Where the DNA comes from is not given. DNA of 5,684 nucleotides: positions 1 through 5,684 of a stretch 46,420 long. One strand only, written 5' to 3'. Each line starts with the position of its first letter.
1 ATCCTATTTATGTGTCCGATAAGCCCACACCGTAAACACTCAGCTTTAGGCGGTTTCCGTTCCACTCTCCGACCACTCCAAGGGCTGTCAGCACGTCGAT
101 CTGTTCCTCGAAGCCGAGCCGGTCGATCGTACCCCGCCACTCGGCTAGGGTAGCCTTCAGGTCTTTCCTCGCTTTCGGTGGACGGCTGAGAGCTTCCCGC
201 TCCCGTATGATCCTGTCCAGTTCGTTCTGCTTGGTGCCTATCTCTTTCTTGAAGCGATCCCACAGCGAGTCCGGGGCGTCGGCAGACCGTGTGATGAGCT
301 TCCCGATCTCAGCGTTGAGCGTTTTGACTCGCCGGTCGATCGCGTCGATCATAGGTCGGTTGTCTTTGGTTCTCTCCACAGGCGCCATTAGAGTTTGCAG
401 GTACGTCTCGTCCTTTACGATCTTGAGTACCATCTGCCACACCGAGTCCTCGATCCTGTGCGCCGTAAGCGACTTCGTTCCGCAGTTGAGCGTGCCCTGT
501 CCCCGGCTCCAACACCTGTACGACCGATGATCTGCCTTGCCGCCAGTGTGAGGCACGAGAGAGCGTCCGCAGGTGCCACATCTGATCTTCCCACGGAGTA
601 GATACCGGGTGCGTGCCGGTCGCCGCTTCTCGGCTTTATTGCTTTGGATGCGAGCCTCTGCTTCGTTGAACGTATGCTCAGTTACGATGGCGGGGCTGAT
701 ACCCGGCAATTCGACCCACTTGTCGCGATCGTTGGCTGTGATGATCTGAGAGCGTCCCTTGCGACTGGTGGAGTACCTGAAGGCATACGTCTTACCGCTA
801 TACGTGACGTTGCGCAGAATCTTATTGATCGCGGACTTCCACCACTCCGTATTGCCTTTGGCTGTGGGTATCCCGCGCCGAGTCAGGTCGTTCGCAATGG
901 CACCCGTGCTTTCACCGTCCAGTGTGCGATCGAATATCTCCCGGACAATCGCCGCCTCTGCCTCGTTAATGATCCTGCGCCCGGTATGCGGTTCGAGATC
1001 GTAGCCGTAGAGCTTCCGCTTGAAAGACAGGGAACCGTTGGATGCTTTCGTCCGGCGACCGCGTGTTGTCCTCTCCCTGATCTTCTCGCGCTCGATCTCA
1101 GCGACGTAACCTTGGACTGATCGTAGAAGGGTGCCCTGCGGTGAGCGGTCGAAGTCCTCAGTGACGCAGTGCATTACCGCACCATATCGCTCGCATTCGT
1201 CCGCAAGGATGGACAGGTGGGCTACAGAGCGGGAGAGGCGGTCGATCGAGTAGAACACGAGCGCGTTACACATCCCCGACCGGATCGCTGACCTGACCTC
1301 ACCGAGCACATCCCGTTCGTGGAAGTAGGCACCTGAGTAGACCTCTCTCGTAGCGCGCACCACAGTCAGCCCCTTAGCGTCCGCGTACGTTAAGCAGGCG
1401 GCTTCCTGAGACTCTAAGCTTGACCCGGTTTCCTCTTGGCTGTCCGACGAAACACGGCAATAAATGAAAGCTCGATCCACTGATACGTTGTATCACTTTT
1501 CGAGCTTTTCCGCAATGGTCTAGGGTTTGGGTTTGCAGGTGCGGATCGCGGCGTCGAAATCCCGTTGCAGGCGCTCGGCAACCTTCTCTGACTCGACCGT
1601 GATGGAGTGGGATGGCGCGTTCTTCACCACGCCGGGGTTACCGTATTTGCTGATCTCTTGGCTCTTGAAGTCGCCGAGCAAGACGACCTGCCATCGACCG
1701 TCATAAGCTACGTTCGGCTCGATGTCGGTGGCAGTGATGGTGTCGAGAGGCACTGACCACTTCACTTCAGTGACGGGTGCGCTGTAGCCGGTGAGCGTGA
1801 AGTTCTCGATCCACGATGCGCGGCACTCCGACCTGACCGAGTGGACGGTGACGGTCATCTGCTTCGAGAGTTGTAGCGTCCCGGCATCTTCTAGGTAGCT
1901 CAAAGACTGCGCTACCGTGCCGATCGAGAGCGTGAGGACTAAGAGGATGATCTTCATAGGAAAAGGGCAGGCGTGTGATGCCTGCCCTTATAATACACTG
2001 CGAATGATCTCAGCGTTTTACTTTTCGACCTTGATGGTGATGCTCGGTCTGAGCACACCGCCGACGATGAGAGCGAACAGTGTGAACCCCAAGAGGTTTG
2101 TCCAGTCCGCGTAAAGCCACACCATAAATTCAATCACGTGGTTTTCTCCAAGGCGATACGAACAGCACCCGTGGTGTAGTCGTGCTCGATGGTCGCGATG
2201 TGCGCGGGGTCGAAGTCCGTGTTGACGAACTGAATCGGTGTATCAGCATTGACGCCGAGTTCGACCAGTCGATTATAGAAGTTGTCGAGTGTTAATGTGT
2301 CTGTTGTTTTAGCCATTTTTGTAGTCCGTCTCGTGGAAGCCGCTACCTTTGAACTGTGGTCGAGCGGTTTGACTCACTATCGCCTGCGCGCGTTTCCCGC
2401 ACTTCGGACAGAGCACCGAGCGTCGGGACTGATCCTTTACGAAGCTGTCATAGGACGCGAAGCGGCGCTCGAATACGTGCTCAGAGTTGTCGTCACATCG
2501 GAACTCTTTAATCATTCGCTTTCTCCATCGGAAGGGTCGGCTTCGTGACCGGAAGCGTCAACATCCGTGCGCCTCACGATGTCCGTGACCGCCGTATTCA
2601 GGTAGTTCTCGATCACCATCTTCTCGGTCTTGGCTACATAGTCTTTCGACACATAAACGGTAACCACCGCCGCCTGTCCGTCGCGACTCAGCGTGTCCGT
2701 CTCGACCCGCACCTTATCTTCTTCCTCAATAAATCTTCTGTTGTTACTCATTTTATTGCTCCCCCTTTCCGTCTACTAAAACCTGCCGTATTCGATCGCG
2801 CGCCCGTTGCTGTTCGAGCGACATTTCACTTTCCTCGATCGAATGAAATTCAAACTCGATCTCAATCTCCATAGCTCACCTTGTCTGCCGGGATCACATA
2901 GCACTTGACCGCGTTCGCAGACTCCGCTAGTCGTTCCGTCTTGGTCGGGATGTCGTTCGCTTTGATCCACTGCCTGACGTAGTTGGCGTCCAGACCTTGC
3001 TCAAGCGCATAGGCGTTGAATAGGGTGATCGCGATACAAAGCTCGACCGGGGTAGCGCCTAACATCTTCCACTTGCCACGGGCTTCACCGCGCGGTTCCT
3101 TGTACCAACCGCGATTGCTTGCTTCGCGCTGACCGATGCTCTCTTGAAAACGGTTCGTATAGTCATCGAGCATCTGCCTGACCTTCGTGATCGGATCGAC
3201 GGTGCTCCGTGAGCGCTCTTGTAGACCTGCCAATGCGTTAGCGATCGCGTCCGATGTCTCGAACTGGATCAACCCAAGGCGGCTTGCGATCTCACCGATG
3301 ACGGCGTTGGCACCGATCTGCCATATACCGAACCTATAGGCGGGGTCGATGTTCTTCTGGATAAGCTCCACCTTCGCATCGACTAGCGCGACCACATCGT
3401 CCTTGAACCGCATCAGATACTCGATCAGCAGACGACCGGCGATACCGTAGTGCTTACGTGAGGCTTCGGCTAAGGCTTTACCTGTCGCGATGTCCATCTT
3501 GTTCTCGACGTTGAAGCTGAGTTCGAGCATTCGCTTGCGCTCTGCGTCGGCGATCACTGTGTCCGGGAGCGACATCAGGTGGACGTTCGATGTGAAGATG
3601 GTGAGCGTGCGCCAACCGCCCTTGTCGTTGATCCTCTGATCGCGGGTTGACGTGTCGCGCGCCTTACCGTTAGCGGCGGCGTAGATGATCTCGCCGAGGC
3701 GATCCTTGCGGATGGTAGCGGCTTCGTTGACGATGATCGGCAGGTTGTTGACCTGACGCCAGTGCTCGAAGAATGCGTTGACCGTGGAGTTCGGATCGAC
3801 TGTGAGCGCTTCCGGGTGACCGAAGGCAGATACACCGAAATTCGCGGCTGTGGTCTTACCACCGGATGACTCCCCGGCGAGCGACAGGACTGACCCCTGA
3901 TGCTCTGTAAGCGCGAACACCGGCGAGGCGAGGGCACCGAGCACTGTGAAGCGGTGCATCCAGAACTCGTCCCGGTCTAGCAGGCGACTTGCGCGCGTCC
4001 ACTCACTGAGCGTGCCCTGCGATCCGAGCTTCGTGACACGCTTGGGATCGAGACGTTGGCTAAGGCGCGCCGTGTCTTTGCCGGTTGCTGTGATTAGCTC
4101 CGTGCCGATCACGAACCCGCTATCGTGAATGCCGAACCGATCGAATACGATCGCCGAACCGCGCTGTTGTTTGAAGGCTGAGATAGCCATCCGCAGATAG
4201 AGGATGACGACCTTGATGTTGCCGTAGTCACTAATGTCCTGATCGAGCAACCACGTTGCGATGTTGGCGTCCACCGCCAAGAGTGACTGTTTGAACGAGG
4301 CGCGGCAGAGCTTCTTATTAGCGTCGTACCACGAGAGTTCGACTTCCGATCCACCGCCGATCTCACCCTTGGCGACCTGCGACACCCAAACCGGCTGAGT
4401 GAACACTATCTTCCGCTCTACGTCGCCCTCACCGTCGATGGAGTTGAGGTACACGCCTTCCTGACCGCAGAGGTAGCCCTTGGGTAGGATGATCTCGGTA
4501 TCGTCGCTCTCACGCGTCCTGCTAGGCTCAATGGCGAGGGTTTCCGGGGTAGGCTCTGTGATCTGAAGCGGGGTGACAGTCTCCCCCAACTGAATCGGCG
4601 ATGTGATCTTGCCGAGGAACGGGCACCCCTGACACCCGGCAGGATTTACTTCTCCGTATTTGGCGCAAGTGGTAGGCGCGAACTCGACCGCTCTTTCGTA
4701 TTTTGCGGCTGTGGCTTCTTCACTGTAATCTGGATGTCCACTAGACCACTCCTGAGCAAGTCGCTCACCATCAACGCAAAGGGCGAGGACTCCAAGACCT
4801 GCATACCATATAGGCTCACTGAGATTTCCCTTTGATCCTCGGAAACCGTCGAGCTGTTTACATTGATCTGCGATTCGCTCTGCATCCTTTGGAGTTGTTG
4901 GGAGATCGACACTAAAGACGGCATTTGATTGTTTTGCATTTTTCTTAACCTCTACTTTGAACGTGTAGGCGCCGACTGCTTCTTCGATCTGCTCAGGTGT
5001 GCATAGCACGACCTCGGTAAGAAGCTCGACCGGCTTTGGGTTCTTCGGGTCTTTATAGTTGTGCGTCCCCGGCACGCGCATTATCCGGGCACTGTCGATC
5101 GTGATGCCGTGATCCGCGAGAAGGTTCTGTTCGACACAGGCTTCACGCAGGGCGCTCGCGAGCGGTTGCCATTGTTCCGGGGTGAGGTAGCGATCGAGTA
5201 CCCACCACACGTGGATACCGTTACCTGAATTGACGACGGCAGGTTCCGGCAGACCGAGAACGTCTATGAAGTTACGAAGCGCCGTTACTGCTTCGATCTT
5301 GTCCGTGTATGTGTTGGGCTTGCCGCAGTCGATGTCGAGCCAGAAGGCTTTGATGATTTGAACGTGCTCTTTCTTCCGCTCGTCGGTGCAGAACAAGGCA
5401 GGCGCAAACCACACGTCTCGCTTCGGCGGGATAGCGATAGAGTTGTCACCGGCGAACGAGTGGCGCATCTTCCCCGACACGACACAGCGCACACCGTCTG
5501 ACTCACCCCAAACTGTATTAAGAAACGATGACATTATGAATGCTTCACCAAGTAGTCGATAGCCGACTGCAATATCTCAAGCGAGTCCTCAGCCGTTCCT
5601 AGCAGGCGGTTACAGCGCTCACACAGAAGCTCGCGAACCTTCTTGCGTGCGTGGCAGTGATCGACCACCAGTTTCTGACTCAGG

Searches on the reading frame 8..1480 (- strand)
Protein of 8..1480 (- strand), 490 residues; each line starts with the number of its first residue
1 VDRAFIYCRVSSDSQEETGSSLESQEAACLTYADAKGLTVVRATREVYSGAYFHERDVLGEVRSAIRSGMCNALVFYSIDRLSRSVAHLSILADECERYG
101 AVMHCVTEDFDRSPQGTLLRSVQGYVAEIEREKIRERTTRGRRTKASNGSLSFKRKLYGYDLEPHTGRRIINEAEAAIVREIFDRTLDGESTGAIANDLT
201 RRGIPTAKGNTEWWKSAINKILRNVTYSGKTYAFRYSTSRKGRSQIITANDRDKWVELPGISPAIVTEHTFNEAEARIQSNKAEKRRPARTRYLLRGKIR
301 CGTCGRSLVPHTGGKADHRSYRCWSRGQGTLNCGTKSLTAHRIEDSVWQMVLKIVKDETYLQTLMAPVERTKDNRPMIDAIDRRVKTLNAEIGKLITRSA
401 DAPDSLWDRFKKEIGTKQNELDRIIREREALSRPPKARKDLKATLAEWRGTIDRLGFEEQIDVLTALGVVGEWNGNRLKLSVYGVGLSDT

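Call 11: search_protein_families(library=pfam, proteins=[window:8-1480:-], max_evalue=0.01)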
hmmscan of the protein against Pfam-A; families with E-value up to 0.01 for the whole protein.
window:8-1480:- (490 aa): 4 families
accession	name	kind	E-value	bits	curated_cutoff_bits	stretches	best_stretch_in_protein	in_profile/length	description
PF00239.26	Resolvase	-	1.5e-31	109.8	23.3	1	4-150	1-144/145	Resolvase, N terminal domain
PF07508.19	Recombinase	-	5.2e-20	72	21.1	1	173-280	1-101/102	Recombinase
PF13408.12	Zn_ribbon_recom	-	8.6e-12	45.7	25.3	1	294-351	1-57/58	Recombinase zinc beta ribbon domain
PF04708.17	Pox_F16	-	0.0031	17.5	30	1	20-136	14-127/215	Poxvirus F16 protein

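Call 15: find_related_loci(query=window:8-1480:-, collection=viral_contigs, flank=6000)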
Query window:8-1480:- (490 aa) in viral_contigs; peptide patterns used: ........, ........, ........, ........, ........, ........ (x = any residue, [..] = any of these).
2 stretches matched a pattern, but none encodes a relative of the query by tblastn (E <= 1e-3).

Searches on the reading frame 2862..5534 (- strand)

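Call 11: search_protein_families(library=pfam, proteins=[window:2862-5534:-], max_evalue=0.01)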
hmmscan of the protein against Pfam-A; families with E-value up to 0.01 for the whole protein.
window:2862-5534:- (890 aa): 1 family
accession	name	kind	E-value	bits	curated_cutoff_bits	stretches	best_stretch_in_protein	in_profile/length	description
PF06048.17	DUF927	-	3.3e-29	102.9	22.6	1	358-633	5-277/284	Domain of unknown function (DUF927)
